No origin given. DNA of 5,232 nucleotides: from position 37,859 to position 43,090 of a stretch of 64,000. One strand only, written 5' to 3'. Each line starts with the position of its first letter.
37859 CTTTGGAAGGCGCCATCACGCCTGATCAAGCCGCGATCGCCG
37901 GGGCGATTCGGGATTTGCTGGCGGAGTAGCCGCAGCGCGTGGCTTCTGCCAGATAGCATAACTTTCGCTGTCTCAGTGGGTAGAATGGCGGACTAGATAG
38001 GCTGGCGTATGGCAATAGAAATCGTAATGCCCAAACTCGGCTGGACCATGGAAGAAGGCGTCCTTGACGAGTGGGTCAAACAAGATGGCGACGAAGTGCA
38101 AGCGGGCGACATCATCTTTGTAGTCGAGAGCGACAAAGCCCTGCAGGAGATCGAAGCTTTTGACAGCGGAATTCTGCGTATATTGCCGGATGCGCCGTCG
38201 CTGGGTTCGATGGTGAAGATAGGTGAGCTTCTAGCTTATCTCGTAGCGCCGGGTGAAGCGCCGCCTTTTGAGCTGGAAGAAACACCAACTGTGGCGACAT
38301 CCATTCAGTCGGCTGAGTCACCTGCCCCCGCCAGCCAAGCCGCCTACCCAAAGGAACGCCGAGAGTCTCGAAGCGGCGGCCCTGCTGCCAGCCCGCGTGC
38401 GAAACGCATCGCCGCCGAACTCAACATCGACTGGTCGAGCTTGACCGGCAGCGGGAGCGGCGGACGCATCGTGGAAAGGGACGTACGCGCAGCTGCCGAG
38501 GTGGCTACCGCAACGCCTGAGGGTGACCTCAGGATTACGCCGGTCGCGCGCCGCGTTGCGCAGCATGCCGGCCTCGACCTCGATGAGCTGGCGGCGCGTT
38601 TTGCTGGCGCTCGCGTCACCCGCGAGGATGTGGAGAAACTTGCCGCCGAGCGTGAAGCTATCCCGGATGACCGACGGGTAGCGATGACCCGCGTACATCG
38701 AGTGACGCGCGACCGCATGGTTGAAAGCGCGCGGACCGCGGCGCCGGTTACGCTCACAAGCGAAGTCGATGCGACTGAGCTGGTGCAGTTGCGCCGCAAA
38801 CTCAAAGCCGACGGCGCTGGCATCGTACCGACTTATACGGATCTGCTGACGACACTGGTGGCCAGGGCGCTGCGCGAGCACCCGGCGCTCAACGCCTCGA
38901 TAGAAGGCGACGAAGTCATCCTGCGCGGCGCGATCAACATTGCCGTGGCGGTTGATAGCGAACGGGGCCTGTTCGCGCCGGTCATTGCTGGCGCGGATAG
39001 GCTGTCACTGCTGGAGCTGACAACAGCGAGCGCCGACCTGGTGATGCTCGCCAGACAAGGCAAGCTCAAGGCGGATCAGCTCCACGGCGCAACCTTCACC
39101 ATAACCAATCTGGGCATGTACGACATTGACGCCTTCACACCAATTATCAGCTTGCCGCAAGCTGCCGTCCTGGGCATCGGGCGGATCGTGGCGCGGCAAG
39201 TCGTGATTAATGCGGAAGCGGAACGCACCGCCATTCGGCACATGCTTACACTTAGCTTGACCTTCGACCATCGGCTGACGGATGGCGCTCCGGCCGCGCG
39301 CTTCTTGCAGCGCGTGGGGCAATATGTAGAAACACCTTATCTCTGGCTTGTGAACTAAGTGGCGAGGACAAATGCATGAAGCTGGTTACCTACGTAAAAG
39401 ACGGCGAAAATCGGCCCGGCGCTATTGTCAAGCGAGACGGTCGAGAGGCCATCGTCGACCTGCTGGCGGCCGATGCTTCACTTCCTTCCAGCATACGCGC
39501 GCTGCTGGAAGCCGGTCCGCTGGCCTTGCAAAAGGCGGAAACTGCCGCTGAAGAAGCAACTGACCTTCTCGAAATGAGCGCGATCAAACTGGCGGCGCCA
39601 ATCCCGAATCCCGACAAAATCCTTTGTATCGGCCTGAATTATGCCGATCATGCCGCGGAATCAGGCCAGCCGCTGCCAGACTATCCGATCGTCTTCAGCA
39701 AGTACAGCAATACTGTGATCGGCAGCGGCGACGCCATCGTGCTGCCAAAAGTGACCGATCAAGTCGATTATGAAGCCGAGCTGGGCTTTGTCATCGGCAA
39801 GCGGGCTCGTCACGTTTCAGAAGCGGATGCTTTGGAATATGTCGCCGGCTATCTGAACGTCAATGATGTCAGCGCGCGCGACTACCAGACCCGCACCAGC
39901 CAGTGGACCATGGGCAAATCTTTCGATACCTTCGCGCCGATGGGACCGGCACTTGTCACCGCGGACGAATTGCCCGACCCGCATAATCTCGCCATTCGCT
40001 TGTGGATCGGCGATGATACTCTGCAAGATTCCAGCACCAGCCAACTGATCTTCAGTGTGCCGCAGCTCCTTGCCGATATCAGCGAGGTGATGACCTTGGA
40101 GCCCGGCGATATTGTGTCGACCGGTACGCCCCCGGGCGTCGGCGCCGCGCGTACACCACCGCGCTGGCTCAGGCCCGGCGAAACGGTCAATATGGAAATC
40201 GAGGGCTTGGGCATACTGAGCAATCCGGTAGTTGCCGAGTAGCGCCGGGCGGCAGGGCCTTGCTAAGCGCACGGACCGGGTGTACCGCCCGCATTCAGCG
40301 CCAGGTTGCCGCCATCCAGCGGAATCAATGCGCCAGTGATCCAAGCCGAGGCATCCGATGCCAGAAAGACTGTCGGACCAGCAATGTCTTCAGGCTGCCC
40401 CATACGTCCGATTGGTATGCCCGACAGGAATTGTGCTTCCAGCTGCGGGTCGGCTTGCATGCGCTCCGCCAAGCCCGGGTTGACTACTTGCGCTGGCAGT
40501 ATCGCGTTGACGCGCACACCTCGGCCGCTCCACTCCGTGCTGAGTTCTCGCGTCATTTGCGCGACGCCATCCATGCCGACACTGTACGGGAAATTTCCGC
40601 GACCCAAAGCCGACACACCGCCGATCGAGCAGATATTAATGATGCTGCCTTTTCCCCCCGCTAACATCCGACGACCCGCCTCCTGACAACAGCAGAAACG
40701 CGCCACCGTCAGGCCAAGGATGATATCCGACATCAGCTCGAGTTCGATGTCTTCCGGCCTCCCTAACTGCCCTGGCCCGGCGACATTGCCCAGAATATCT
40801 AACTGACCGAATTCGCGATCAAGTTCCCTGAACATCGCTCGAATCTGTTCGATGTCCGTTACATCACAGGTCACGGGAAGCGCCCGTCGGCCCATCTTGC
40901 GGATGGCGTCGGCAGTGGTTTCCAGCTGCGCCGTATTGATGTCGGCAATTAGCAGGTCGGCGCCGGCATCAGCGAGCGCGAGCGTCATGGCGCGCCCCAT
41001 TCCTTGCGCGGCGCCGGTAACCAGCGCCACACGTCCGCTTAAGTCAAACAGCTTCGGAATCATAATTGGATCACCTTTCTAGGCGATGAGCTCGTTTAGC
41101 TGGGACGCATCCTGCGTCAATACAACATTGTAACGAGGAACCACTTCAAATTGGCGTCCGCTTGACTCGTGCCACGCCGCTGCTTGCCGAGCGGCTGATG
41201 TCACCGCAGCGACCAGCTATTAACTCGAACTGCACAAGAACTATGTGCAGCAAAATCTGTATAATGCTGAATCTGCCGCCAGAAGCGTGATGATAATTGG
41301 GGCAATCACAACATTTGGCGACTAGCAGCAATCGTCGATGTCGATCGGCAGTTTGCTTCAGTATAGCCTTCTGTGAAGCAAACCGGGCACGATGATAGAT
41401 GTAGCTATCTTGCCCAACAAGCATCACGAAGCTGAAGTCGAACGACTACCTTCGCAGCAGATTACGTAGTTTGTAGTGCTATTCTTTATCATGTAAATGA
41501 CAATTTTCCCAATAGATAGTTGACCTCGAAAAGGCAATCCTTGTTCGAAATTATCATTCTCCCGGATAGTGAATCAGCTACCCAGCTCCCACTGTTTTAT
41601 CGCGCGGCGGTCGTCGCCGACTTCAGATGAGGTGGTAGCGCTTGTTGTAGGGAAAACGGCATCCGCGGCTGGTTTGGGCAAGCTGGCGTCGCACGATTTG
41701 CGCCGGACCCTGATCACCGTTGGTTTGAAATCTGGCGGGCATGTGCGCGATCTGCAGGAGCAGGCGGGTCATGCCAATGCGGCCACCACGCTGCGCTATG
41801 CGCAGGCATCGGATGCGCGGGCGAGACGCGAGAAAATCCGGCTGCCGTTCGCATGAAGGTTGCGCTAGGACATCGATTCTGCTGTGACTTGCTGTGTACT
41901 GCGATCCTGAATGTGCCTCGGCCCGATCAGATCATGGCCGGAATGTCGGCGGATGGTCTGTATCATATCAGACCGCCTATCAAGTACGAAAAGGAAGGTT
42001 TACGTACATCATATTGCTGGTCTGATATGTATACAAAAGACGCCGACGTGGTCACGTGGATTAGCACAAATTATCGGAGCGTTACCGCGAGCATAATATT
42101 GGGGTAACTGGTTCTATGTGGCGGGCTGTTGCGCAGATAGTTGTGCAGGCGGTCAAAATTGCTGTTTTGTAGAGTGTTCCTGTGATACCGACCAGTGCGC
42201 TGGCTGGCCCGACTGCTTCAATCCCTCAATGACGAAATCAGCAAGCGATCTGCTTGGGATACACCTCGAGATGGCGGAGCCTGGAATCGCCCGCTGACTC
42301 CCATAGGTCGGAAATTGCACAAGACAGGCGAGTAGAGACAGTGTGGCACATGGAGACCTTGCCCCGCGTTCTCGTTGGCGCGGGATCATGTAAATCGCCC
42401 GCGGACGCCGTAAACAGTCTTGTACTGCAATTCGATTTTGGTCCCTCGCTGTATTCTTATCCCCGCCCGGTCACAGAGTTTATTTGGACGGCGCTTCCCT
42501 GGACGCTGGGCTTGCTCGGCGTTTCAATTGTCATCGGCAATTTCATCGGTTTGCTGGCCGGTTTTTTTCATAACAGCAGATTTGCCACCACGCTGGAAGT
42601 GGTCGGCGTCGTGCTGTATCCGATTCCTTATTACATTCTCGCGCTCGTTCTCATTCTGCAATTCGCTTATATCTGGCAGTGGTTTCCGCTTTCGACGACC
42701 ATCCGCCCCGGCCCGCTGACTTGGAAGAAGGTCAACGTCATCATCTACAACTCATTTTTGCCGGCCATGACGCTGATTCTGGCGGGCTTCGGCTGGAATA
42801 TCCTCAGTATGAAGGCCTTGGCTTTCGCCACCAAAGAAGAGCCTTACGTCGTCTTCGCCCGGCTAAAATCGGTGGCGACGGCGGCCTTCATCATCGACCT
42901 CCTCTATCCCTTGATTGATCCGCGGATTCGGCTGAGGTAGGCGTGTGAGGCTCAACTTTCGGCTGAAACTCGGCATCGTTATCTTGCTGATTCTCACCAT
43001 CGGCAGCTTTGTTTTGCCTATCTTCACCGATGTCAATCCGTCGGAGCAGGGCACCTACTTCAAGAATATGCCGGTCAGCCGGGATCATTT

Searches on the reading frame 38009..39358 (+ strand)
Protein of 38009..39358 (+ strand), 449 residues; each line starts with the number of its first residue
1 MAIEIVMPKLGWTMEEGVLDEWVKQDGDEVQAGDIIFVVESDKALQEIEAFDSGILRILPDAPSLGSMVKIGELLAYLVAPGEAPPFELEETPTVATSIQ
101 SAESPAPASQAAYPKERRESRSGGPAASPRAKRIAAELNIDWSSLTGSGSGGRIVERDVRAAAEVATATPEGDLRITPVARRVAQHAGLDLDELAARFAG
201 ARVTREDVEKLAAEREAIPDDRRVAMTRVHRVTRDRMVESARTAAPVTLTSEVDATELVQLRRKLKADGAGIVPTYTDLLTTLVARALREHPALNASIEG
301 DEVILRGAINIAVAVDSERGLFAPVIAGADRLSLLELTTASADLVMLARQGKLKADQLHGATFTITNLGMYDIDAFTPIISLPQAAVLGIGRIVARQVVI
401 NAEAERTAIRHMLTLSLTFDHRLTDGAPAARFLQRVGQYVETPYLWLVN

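Call 87: search_protein_families(library=pfam, proteins=[window:38009-39358:+], max_evalue=0.00001)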
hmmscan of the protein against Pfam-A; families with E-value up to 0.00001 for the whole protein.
window:38009-39358:+ (449 aa): 3 families
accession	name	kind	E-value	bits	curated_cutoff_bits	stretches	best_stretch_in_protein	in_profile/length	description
PF00198.28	2-oxoacid_dh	-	2.8e-72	243.4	23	1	220-447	3-231/232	2-oxoacid dehydrogenases acyltransferase (catalytic domain)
PF02817.22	E3_binding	-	5.9e-20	71.6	23.7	1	126-160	2-36/36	e3 binding domain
PF00364.28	Biotin_lipoyl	-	6.3e-12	45.6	22.1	1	4-77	2-72/73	Biotin-requiring enzyme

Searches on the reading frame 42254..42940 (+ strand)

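Call 87: search_protein_families(library=pfam, proteins=[window:42254-42940:+], max_evalue=0.00001)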
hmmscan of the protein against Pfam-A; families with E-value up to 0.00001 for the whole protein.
window:42254-42940:+ (228 aa): 1 family
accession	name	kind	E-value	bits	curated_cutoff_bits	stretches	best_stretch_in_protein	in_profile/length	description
PF00528.27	BPD_transp_1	-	1.2e-08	35.4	26.4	1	95-221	1-106/184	Binding-protein-dependent transport system inner membrane component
